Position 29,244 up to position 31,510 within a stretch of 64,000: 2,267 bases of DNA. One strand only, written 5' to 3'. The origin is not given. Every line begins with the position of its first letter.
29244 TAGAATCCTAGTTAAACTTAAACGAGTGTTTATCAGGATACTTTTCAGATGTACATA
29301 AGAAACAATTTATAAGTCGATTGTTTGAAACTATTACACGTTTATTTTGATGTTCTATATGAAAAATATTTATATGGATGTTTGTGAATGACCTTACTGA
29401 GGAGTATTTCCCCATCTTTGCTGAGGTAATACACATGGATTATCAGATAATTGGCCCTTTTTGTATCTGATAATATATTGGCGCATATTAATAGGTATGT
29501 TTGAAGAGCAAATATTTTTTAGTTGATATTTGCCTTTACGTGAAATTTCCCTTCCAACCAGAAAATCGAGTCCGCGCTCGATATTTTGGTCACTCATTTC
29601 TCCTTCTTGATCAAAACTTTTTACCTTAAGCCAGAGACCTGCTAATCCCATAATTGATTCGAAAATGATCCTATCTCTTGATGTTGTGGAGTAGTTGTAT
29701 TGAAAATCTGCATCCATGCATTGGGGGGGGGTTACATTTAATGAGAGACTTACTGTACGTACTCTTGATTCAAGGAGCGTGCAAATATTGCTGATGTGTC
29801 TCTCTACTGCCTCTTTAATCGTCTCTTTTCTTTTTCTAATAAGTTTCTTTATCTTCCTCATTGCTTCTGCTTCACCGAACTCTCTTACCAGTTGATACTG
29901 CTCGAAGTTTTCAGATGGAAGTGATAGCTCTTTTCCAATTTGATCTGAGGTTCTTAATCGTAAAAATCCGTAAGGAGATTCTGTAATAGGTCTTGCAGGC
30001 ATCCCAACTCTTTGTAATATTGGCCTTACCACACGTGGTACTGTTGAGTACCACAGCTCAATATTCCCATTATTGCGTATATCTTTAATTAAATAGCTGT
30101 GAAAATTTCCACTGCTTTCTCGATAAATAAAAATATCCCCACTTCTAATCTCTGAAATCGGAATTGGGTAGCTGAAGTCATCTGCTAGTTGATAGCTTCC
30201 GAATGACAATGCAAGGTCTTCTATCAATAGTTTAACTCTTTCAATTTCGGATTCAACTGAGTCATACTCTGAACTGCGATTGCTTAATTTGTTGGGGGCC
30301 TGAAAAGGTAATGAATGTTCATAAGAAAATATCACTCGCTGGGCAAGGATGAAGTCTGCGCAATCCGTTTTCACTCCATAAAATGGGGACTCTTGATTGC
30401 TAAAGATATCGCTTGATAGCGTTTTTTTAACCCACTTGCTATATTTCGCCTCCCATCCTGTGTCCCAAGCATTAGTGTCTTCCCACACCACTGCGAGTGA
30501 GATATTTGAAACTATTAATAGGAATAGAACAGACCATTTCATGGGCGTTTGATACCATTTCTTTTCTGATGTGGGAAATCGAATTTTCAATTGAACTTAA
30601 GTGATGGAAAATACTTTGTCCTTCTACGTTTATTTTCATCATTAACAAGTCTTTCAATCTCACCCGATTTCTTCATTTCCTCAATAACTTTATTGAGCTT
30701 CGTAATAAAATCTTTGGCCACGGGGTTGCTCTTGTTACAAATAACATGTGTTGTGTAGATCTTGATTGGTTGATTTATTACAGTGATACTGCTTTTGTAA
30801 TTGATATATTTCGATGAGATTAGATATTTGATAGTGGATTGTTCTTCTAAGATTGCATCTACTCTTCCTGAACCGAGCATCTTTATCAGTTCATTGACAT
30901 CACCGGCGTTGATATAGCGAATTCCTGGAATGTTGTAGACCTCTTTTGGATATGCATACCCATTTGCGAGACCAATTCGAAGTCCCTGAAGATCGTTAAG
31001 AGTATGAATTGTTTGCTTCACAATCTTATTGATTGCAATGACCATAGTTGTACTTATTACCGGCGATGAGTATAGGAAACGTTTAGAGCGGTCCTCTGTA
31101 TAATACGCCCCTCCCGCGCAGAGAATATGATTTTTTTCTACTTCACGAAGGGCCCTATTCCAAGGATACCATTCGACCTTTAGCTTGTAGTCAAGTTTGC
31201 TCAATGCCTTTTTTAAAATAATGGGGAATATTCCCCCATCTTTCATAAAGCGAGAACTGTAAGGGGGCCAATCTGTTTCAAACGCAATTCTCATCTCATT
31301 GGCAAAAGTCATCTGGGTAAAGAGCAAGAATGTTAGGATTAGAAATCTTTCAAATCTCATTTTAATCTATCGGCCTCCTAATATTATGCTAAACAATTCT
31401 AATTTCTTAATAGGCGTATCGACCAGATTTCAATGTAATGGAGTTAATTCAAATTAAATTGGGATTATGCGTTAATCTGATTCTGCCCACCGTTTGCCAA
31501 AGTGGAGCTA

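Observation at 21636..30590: Seven consecutive signal-peptide ORFs, mostly without recognisable families: candidate undescribed secreted or surface system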

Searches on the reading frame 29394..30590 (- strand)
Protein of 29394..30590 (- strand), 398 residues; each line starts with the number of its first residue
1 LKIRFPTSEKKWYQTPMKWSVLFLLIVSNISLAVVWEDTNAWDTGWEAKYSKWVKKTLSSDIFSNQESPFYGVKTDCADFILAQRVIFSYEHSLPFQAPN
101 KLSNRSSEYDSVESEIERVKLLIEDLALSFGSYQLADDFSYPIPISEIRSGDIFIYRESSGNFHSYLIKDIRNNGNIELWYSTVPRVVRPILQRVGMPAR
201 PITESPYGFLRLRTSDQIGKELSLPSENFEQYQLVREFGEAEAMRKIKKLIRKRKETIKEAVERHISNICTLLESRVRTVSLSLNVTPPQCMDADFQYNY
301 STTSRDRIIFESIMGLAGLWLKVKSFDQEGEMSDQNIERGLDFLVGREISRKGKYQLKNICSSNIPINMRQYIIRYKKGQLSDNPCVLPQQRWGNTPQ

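Call 3: search_protein_families(library=pfam, proteins=[window:29394-30590:-], max_evalue=1)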
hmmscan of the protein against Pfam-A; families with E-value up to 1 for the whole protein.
window:29394-30590:- (398 aa): 1 family
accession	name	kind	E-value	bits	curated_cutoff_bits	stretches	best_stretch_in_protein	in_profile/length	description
PF10153.14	Efg1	-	0.087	13.6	25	1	216-264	36-84/113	rRNA-processing protein Efg1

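Call 4: search_protein_families(library=ncbifam, proteins=[window:29394-30590:-], max_evalue=1)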
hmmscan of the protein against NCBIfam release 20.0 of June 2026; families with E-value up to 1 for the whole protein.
window:29394-30590:- (398 aa): 0 families

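Call 6: search_solved_structures(query=window:29394-30590:-, max_evalue=10)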
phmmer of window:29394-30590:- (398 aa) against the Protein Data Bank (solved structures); distinct sequences matched with E-value up to 10: 3.
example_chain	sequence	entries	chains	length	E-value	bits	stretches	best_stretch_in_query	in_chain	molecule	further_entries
7rmx_A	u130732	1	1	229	1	11.5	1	230-272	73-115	Tunable symmetric protein, D_3_212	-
6nr8_4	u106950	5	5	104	1.2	11.3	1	97-159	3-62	Prefoldin subunit 4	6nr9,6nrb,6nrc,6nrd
7wu7_4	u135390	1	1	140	1.4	11.1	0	97-157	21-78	Prefoldin subunit 4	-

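Call 29: search_solved_structures(query=A2, max_evalue=10, show_alignments=3)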
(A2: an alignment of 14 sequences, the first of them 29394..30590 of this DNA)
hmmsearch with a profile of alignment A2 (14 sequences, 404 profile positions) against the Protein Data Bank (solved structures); distinct sequences matched with E-value up to 10: 0.

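Call 58: search_protein_representatives(protein=window:29394-30590:-)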
Query: 398 residues. Proteins with E-value up to 0.001 (for the whole library): 563; up to 1e-10: 269; up to 1e-30: 54. The best 150 are listed.
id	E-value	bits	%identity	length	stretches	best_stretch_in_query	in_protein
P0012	8.1e-256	864.5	100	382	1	17-398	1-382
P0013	3.6e-82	292.9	45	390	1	18-395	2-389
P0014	5.4e-78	279.1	42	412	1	24-394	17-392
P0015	7.8e-72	258.9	37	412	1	22-395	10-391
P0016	5.8e-63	229.6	37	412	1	22-394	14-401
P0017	2.0e-55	204.8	34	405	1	22-394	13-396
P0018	6.2e-55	203.2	39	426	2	22-333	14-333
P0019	2.8e-54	201.1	35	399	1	24-398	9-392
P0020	1.7e-53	198.5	34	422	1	19-394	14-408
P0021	2.8e-53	197.8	36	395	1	22-394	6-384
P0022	3.3e-53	197.6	35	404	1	22-394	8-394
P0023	3.3e-53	197.5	34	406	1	21-394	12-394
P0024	6.6e-53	196.6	36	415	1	22-394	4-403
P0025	9.9e-53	196.0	33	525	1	22-395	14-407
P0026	2.0e-51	191.7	33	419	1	20-395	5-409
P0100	6.0e-26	107.8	32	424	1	19-331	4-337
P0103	2.7e-25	105.6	32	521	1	21-288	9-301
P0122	5.3e-23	98.1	28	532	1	26-395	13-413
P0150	8.4e-21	90.9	31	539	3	66-203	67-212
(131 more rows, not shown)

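Call 67: predict_structure(alignment_id=A9)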
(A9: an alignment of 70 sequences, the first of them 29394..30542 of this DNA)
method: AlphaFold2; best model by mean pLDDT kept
length: 382 residues; sequences in the alignment: 70
mean_pLDDT: 94.5   pTM: 0.91
mean pLDDT of the five models: 94.5, 94.3, 93.9, 93.7, 93.7
residues with pLDDT >= 90: 341; 70-90: 25; 50-70: 16; < 50: 0
segments of 3 or more residues with pLDDT < 50: none
pLDDT, mean of each block of 10 residues (from residue 1): 65 74 97 98 98 98 98 98 94 95 98 96 98 98 94 98 97 98 96 98 94 97 98 98 98 97 93 83 94 97 97 93 98 96 93 97 95 91 58
secondary structure, 60 per line:
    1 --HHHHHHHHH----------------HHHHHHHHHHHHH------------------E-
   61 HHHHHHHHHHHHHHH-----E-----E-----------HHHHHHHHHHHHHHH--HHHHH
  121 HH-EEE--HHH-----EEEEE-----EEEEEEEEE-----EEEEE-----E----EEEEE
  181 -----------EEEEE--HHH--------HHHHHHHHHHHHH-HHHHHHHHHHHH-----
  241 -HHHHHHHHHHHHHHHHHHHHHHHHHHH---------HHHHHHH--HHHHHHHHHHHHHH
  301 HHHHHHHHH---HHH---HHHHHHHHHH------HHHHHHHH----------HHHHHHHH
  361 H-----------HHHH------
elements in order: H3-11 H28-40 H61-75 H99-113 H116-122 E124-126 E137-141 E147-155 E161-165 E176-180 E192-196 H210-222 H224-235 H242-268 H278-284 H287-309 H319-328 H335-342 H353-361 H373-376

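Call 69: fold_search(model_id=the predicted structure, library=pdb)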
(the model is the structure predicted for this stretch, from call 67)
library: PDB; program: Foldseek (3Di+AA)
matches with E <= 10: 308; with E <= 0.001: 0
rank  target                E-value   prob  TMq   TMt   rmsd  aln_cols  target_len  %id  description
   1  4y9j_B                5.5e-02  0.09  0.12  0.09  20.8       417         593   10  Crystal Structure of Caenorhabditis elegans ACDH-11 in complex with C11-CoA (released 2015-06-03)
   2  2uxw                  1.4e-01  0.09  0.14  0.10  21.6       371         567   10  Crystal structure of human very long chain acyl-CoA dehydrogenase (ACADVL) (released 2007-05-01)
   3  8vp9_B                1.8e-01  0.13  0.16  0.09  26.3       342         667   12  Cryo-EM structure of the cysteine-free ABC transporter PCAT1 bound with ADP and Substrate (released 2024-10-30)
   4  8w0u_B                1.9e-01  0.06  0.12  0.12  21.4       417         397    9  Human LCAD complexed with Acetoacetyl Coenzyme A (released 2024-06-19)
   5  4kto_A                2.0e-01  0.06  0.13  0.13  21.9       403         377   10  Crystal Structure Of a Putative Isovaleryl-CoA dehydrogenase (PSI-NYSGRC-012251) from Sinorhizobium meliloti 1021 (released 2013-06-19)
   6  9jq4_A                2.1e-01  0.06  0.13  0.12  22.1       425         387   10  Structure of human IVD in complex with FAD and butyryl-CoA (released 2025-06-11)
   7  6sd8_A                2.2e-01  0.07  0.12  0.10  20.3       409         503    9  Bd2924 apo-form (released 2019-09-11)
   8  6af6                  2.5e-01  0.06  0.13  0.13  21.5       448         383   12  PigA with FAD and proline (released 2018-09-05)
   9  5zw2                  2.7e-01  0.05  0.11  0.11  20.8       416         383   11  FAD complex of PigA (released 2018-09-05)
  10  2vig_G                3.0e-01  0.06  0.13  0.13  20.0       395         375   10  Crystal structure of human short-chain acyl CoA dehydrogenase (released 2007-12-25)
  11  3eon_A                3.2e-01  0.06  0.13  0.13  20.1       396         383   10  2.55A crystal structure of native glutaryl-coa dehydrogenase from Burkholderia pseudomallei in complex with a small mo (released 2008-10-21)
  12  2vig_H                3.2e-01  0.06  0.13  0.13  19.9       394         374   10  Crystal structure of human short-chain acyl CoA dehydrogenase (released 2007-12-25)
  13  1buc_A                3.2e-01  0.06  0.13  0.13  20.9       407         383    9  THREE-DIMENSIONAL STRUCTURE OF BUTYRYL-COA DEHYDROGENASE FROM MEGASPHAERA ELSDENII (released 1995-04-20)
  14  8w0t_A                3.4e-01  0.06  0.13  0.13  21.2       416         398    9  Human LCAD (released 2024-06-19)
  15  7y0a_A                3.7e-01  0.06  0.14  0.14  19.2       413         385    9  Crystal structure of human short-chain acyl-CoA dehydrogenase (released 2023-07-05)
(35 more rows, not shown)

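Call 72: fold_search(model_id=the predicted structure, library=viral)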
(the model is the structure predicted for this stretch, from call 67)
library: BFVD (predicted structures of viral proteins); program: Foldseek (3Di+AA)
matches with E <= 10: 336; with E <= 0.001: 0
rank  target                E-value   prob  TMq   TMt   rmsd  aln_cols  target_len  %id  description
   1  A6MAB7                1.6e-02  0.94  0.22  0.38  14.4       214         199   14  Gp053a [Lactococcus phage KSY1]
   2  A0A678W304            6.3e-02  0.54  0.17  0.36   8.8       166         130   13  DUF6950 domain-containing protein [Pseudo-nitzschia multiseries DNA virus]
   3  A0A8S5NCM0            6.3e-02  0.21  0.17  0.17  19.5       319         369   13  Peptidoglycan hydrolase [Siphoviridae sp. ctUse40]
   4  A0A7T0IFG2            7.3e-02  0.41  0.18  0.26  15.1       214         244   11  Uncharacterized protein [Arthrobacter phage Jinkies]
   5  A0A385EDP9            8.6e-02  0.18  0.11  0.21  16.9       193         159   11  Uncharacterized protein [Caulobacter phage CcrPW]
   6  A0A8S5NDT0            1.6e-01  0.28  0.11  0.20  12.4        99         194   10  Uncharacterized protein [Siphoviridae sp. cthSp75]
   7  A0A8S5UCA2            2.5e-01  0.08  0.15  0.11  21.3       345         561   12  CHAP domain protein [Siphoviridae sp. ctgN495]
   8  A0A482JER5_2          2.7e-01  0.06  0.11  0.06  19.2       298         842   13  (no name in the UniProt tables at hand)
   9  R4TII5                2.8e-01  0.20  0.18  0.10  15.4       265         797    8  (no name in the UniProt tables at hand)
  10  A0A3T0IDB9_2          2.8e-01  0.18  0.17  0.08  17.5       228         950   18  (no name in the UniProt tables at hand)
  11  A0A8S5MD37            3.0e-01  0.44  0.15  0.11  13.8       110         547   15  lysozyme [Podoviridae sp. cty0j11]
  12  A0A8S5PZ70            3.0e-01  0.35  0.17  0.13   9.9       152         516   14  Lysozyme [Podoviridae sp. ctack17]
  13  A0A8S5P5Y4            3.1e-01  0.21  0.19  0.19  13.3       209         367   12  LysM [Siphoviridae sp. ctsUY14]
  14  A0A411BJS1            3.3e-01  0.06  0.10  0.15  23.1       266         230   13  (no name in the UniProt tables at hand)
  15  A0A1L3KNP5            3.3e-01  0.06  0.09  0.05  23.0       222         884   12  (no name in the UniProt tables at hand)
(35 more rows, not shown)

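Call 77: find_encoding_contigs(protein=P0100, flank=10000, max_places=2)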
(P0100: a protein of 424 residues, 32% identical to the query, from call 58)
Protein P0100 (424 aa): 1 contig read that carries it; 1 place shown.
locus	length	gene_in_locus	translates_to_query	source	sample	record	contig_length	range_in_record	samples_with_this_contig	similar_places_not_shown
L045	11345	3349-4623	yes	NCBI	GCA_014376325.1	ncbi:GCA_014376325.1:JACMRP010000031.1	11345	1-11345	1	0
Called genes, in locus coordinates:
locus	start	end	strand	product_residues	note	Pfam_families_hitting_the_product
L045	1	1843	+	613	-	?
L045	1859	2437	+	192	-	-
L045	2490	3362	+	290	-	PF05090:HTTM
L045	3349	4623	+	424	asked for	-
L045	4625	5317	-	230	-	-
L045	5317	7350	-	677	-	PF00801:PKD (faint), PF18911:PKD_4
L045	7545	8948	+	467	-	-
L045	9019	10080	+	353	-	PF01594:AI-2E_transport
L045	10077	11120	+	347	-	PF08240:ADH_N, PF00107:ADH_zinc_N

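Call 79: find_encoding_contigs(protein=P0150, flank=10000, max_places=2)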
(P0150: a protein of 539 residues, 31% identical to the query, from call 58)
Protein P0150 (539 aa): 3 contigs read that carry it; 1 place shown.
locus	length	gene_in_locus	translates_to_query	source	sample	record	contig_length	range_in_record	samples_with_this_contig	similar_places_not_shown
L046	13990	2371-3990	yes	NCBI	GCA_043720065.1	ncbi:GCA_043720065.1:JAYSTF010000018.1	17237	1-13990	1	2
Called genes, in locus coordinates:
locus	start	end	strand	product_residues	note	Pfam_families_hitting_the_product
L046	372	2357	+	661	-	-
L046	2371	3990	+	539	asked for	-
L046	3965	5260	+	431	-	PF25226:DUF7844 (weak), PF13387:Lnb_N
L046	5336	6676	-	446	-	PF04183:IucA_IucC (weak)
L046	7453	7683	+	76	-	-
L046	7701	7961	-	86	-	-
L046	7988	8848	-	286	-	-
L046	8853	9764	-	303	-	-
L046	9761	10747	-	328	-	-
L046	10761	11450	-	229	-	-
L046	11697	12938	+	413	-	-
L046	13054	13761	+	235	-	-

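Call 81: search_protein_families(library=phrogs, proteins=[window:29394-30542:-], max_evalue=0.01)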
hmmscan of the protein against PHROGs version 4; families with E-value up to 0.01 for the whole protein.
window:29394-30542:- (382 aa): 0 families

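Call 82: search_protein_families(library=padloc, proteins=[window:29394-30542:-], max_evalue=0.01)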
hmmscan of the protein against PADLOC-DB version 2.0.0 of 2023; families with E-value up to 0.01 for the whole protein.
window:29394-30542:- (382 aa): 0 families

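Call 91: search_protein_families(library=pfam, alignment_id=A9, max_evalue=0.01)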
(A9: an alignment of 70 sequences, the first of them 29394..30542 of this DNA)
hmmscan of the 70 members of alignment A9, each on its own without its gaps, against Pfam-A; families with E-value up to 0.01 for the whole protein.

A. member 1, window:29394-30542:- (382 aa): 0 families

B. families by the number of members that match (of 70 scanned): 2 families
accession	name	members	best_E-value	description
PF16138.10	DUF4846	7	5e-06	Domain of unknown function (4846)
PF10559.14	Plug_translocon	1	0.00066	Plug domain of Sec61p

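Call 93: search_solved_structures(query=A9, max_evalue=10, show_alignments=2)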
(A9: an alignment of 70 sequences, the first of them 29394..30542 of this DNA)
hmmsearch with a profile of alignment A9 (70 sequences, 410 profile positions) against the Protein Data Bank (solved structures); distinct sequences matched with E-value up to 10: 2.
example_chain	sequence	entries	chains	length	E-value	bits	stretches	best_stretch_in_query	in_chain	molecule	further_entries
2pnt_A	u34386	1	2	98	1.3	11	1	131-178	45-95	General receptor for phosphoinositides 1-associated scaffold protein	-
2egk_A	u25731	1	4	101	1.7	10.6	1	131-179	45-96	General receptor for phosphoinositides 1-associated scaffold protein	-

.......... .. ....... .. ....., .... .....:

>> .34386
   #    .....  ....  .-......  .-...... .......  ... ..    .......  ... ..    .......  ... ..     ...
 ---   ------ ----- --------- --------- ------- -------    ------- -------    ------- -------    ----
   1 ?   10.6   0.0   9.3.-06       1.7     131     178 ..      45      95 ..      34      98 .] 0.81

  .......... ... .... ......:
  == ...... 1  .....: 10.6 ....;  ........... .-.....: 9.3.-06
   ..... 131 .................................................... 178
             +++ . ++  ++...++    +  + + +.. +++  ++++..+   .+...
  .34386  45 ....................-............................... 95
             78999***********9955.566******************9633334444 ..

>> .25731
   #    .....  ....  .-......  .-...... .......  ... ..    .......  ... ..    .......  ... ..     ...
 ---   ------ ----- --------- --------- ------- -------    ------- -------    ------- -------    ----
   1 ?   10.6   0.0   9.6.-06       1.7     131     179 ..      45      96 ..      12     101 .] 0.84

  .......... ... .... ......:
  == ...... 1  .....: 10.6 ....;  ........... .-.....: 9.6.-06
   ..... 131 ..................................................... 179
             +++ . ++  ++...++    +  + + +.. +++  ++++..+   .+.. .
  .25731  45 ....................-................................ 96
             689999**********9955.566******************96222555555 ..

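Call 105: search_protein_families(library=pfam, proteins=[P0025, P0103, P0122, P0150], max_evalue=0.01)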
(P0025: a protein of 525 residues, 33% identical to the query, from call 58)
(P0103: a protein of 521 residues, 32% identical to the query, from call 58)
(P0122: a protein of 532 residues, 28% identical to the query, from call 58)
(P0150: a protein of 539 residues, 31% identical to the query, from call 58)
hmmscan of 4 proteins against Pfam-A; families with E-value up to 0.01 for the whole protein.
P0025 (525 aa): 1 family
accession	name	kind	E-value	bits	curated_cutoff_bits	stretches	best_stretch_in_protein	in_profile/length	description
PF25128.1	HRDE1_NRDE3_N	-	0.004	17.5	32.3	0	479-508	66-95/158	HRDE1/NRDE-3, N-terminal domain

P0103 (521 aa): 1 family
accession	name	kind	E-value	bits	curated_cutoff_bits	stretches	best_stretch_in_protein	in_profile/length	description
PF05257.22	CHAP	-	0.0053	17.7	26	0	129-183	27-77/81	CHAP domain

P0122 (532 aa): 0 families

P0150 (539 aa): 0 families

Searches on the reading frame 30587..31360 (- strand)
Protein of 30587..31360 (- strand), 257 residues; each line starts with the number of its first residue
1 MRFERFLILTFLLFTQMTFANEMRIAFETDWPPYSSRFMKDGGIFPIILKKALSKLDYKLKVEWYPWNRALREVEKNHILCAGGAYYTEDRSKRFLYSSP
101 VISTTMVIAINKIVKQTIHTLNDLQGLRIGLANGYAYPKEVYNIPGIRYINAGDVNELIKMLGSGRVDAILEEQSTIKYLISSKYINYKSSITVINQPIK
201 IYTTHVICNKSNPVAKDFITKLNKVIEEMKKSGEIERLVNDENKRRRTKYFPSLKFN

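Call 3: search_protein_families(library=pfam, proteins=[window:30587-31360:-], max_evalue=1)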
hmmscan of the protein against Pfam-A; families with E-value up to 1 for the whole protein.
window:30587-31360:- (257 aa): 3 families
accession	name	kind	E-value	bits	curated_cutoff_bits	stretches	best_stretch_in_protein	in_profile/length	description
PF00497.25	SBP_bac_3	-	1.5e-13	51.1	26.4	1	24-240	2-127/132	Bacterial extracellular solute-binding proteins, family 3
PF13531.11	SBP_bac_11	-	0.017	15.3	25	1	98-220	73-210/227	Bacterial extracellular solute-binding protein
PF13222.11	DUF4030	-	0.058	13.9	25.2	1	195-241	83-128/142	Protein of unknown function (DUF4030)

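Call 4: search_protein_families(library=ncbifam, proteins=[window:30587-31360:-], max_evalue=1)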
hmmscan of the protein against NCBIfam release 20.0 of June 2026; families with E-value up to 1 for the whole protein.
window:30587-31360:- (257 aa): 7 families
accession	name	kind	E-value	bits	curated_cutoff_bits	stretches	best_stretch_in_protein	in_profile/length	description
NF008426.0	PRK11260.1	equivalog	5.8e-10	38.9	312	1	19-239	39-256/266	cystine ABC transporter substrate-binding protein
TIGR01096.1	3A0103s03R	subfamily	1.6e-09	37.6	256.35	1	21-240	24-247/250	lysine/arginine/ornithine ABC transporter substrate-binding protein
TIGR02285.1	TIGR02285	subfamily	2.6e-08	33.5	143.3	1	28-240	24-257/268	TIGR02285 family protein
NF041765.1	ArtJ_Ecoli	equivalog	6.6e-07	29.1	510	1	83-238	86-236/243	arginine ABC transporter substrate-binding protein ArtJ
NF007029.0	PRK09495.1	equivalog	0.00012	22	303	1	55-237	62-237/248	glutamine ABC transporter substrate-binding protein GlnH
TIGR02995.1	ectoine_ehuB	equivalog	0.0033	16.7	190.9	1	80-239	95-256/275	ectoine/hydroxyectoine ABC transporter substrate-binding protein EhuB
NF006940.0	PRK09422.1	equivalog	0.082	11.8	344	1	103-167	263-327/338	alcohol dehydrogenase AdhP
